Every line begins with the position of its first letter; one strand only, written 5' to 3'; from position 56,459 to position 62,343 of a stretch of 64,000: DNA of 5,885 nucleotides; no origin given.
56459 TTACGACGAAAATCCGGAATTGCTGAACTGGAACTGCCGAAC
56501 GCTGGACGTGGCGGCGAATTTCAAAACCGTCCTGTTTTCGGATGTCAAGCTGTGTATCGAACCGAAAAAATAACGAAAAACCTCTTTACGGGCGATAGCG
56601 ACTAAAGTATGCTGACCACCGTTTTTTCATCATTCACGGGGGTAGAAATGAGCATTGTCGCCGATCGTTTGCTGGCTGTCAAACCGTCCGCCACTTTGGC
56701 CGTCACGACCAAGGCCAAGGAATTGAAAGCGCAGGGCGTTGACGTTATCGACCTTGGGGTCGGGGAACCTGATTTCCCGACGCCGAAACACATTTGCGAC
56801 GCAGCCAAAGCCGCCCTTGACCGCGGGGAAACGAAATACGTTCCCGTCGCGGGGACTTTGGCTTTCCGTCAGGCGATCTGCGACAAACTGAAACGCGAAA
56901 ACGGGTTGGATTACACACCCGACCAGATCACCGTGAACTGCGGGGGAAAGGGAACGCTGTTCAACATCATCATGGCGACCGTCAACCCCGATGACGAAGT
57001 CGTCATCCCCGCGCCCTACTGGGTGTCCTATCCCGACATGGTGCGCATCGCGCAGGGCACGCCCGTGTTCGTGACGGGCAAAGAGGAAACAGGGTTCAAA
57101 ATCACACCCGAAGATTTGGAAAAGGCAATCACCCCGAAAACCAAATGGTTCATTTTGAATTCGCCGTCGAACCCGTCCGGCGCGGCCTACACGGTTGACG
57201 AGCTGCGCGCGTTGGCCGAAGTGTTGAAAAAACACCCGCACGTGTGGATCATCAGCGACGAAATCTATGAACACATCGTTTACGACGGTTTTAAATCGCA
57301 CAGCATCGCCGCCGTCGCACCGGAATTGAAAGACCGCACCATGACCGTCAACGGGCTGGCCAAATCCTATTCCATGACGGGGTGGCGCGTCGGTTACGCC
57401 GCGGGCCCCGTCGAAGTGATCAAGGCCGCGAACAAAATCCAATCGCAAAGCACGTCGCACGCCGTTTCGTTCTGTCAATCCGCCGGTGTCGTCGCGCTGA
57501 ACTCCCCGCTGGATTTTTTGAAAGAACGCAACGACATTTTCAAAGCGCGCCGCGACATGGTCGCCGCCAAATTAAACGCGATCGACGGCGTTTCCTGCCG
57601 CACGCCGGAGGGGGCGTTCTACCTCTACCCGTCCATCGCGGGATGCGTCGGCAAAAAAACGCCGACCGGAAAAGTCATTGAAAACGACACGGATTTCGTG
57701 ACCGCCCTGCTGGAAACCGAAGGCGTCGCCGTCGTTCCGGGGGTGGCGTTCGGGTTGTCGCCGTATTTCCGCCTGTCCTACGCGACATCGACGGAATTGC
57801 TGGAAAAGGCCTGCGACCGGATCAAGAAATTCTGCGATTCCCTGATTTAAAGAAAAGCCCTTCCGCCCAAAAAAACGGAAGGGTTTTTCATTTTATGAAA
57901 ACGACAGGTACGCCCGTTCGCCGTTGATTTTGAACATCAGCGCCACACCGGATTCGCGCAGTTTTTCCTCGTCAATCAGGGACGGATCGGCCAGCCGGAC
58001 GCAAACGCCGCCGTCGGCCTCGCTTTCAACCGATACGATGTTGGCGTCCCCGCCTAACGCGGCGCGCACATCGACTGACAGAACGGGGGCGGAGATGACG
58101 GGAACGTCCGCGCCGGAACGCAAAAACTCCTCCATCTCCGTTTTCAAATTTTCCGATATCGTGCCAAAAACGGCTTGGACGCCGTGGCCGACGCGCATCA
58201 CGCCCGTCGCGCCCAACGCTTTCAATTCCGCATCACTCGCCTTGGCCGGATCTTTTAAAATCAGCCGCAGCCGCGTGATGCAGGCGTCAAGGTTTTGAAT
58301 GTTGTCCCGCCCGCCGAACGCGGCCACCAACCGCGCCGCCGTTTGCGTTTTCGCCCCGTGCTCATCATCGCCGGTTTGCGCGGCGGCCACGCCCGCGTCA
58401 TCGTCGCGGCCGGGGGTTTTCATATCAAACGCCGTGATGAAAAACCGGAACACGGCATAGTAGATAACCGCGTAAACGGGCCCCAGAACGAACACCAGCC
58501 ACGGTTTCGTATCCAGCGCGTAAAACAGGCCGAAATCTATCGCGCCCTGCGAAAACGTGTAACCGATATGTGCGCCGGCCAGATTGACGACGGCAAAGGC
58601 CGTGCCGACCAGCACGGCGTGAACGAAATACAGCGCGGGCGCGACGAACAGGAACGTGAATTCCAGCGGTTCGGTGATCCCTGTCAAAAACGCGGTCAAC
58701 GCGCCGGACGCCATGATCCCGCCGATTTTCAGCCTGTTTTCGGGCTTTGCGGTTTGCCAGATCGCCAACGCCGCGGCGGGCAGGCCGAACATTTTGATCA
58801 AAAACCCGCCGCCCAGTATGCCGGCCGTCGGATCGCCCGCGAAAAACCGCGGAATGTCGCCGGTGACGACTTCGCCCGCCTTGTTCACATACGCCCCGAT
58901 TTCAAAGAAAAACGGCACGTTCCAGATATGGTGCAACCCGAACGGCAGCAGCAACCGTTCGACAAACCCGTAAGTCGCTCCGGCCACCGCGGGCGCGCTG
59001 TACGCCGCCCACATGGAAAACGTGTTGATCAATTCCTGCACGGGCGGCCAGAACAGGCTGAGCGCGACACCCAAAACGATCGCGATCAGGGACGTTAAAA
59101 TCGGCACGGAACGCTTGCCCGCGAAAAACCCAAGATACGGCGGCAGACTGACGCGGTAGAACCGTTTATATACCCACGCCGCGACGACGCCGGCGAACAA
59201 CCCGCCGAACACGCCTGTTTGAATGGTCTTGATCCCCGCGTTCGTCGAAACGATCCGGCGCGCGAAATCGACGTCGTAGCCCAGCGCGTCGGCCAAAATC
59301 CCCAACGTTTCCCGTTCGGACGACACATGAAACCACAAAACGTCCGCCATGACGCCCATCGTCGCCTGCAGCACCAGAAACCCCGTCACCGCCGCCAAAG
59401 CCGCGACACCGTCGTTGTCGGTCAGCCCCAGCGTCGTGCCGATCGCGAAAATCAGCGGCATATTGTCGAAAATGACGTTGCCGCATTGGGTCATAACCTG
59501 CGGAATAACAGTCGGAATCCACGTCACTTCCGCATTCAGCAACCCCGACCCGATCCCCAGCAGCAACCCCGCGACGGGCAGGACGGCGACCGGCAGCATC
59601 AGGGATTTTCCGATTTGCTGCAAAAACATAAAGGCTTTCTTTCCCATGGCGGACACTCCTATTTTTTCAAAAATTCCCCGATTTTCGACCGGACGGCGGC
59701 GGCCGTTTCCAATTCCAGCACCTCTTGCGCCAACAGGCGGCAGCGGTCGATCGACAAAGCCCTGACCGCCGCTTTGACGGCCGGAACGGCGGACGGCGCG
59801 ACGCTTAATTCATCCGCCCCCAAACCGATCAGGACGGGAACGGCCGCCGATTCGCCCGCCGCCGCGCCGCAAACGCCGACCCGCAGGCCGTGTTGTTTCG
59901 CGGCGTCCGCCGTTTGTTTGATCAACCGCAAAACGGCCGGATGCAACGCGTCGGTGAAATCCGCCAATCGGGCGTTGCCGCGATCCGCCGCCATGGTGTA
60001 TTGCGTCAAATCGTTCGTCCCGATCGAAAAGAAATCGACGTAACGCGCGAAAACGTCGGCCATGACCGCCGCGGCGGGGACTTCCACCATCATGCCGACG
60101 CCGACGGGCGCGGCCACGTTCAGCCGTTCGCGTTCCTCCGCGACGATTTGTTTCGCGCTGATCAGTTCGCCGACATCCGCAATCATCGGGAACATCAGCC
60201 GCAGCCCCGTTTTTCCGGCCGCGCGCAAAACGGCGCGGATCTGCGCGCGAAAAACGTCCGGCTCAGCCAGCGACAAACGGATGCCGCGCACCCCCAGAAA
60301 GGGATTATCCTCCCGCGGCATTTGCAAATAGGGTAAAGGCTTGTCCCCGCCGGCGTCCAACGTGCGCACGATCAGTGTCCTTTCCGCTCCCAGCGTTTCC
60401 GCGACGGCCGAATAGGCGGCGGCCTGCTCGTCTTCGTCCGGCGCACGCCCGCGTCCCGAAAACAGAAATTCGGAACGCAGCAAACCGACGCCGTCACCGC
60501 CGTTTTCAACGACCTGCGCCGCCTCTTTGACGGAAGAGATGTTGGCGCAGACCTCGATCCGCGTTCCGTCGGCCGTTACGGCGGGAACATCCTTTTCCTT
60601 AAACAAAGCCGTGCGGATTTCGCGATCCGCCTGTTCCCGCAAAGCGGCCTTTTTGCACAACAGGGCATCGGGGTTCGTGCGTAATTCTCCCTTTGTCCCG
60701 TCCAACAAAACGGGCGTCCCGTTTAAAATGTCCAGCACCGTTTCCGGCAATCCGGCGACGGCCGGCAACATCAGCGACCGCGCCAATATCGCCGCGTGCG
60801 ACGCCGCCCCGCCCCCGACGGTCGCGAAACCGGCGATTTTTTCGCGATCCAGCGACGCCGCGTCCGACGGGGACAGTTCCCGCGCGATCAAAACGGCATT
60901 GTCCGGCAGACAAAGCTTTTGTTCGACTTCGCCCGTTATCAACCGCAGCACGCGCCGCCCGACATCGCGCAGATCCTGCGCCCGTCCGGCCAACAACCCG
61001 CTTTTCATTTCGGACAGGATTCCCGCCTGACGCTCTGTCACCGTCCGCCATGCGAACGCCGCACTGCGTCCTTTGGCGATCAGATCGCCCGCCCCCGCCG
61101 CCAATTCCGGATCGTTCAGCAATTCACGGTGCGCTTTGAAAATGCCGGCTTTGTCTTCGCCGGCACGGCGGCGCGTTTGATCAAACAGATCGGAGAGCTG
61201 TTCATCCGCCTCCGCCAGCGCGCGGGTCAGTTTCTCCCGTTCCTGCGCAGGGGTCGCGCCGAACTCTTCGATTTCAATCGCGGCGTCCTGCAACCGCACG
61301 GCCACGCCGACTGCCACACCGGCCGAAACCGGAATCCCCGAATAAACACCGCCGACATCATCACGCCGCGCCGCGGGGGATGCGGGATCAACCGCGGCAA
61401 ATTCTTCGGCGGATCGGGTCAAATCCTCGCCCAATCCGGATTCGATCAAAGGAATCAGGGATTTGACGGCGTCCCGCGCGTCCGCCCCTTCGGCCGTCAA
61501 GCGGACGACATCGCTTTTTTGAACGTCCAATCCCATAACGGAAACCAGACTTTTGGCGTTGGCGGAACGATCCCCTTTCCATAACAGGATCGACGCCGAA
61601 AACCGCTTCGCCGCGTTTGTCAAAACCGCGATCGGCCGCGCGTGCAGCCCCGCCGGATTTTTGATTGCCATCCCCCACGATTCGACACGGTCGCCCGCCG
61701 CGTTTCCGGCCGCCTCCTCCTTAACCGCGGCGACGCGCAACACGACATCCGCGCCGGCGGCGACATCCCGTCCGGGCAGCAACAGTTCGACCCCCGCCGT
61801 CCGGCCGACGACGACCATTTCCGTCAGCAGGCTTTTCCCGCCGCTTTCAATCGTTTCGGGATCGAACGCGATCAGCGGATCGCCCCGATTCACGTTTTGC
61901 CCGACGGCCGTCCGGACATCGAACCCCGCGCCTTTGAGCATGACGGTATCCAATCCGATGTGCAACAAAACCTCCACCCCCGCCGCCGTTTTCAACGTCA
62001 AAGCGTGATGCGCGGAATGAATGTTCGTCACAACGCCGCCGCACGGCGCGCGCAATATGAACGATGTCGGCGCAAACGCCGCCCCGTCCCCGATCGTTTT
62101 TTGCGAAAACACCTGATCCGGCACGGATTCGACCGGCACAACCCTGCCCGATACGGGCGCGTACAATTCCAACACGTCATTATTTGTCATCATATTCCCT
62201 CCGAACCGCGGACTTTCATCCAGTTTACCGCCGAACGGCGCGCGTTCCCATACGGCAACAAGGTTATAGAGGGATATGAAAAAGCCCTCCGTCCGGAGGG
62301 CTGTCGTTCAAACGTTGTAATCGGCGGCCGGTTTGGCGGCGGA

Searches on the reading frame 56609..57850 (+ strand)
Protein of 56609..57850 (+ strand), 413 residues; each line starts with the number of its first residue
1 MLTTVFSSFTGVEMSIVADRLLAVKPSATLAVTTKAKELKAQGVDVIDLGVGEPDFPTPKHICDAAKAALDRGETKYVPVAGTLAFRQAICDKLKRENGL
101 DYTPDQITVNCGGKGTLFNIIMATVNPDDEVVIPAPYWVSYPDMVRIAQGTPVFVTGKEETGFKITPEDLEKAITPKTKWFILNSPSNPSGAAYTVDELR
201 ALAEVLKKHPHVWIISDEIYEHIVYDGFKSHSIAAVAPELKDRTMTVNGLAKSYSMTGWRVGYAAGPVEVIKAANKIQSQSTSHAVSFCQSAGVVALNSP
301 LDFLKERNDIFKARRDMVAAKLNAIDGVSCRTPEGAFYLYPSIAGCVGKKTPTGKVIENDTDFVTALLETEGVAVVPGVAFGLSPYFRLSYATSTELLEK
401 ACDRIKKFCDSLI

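Call 39: search_protein_families(library=pfam, proteins=[window:56609-57850:+], max_evalue=0.00001)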
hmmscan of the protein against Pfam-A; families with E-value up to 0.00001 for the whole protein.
window:56609-57850:+ (413 aa): 2 families
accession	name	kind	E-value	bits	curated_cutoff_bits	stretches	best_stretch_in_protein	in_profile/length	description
PF00155.27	Aminotran_1_2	-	1e-80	272.1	19.7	1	45-405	2-361/361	Aminotransferase class I and II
PF01041.23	DegT_DnrJ_EryC1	-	3e-09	37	19.8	1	106-204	42-136/360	DegT/DnrJ/EryC1/StrS aminotransferase family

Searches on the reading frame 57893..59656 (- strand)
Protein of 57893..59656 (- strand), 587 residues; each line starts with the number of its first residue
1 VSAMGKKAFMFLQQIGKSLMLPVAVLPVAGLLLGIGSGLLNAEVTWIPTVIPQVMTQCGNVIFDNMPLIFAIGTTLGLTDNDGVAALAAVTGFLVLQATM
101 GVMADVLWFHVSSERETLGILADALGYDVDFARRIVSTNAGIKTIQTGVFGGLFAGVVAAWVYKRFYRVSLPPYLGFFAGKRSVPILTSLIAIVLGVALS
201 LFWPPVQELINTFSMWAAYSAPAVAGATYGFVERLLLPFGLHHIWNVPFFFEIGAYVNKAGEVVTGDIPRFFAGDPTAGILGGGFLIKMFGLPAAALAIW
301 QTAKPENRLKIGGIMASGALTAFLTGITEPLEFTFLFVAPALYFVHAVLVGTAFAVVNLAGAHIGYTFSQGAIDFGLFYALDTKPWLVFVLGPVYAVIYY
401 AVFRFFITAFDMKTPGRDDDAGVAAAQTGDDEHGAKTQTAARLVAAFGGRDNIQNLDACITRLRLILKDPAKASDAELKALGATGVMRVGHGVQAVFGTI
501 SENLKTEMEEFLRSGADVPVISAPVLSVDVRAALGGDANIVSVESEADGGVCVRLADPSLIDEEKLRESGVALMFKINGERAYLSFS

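Call 39: search_protein_families(library=pfam, proteins=[window:57893-59656:-], max_evalue=0.00001)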
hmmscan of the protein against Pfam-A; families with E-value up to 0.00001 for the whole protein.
window:57893-59656:- (587 aa): 2 families
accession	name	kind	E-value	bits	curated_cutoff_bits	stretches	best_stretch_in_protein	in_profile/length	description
PF02378.23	PTS_EIIC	-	2.7e-79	267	30.7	1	16-351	1-319/319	Phosphotransferase system, EIIC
PF00367.25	PTS_EIIB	-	3.1e-16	58.9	27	1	442-473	2-33/34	phosphotransferase system, EIIB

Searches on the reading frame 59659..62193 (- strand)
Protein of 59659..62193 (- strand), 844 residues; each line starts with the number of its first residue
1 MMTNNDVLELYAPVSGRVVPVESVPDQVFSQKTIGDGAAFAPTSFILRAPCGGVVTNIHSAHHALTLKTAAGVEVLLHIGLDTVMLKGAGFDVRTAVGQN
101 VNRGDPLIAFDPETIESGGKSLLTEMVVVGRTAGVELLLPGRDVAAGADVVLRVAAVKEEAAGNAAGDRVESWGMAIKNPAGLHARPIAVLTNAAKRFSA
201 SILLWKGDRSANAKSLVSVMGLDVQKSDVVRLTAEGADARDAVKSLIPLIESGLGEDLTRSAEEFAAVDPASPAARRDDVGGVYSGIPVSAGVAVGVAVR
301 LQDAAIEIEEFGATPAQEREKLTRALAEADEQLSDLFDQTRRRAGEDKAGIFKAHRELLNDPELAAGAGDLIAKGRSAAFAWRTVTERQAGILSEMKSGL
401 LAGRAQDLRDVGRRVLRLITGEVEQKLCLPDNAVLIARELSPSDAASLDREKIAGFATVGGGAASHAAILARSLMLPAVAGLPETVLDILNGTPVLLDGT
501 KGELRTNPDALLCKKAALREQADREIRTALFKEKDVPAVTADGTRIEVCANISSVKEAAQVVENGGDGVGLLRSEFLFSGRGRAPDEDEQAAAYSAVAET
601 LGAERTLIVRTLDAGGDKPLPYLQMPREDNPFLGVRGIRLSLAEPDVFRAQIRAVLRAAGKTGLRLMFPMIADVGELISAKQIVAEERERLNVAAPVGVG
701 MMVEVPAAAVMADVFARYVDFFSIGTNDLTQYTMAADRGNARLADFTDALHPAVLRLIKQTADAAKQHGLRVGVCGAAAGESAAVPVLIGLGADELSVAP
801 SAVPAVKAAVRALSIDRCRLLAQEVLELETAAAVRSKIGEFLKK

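Call 39: search_protein_families(library=pfam, proteins=[window:59659-62193:-], max_evalue=0.00001)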
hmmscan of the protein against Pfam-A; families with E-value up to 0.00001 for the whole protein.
window:59659-62193:- (844 aa): 5 families
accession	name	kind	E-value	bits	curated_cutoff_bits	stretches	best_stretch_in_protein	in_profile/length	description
PF02896.24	PEP-utilizers_C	-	3.6e-105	351.8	22.8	1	532-813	6-291/293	PEP-utilising enzyme, PEP-binding domain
PF00358.26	PTS_EIIA_1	-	1.2e-38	132.1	27.2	1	9-129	2-122/127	phosphoenolpyruvate-dependent sugar phosphotransferase system, EIIA 1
PF05524.18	PEP-utilisers_N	-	1.3e-23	83.8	24.4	1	285-404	1-121/121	PEP-utilising enzyme, N-terminal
PF00381.24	PTS-HPr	-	1.2e-21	77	23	1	176-251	6-80/81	PTS HPr component phosphorylation site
PF00391.29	PEP-utilizers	-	2.7e-19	69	23.1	1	430-502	2-72/72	PEP-utilising enzyme, mobile domain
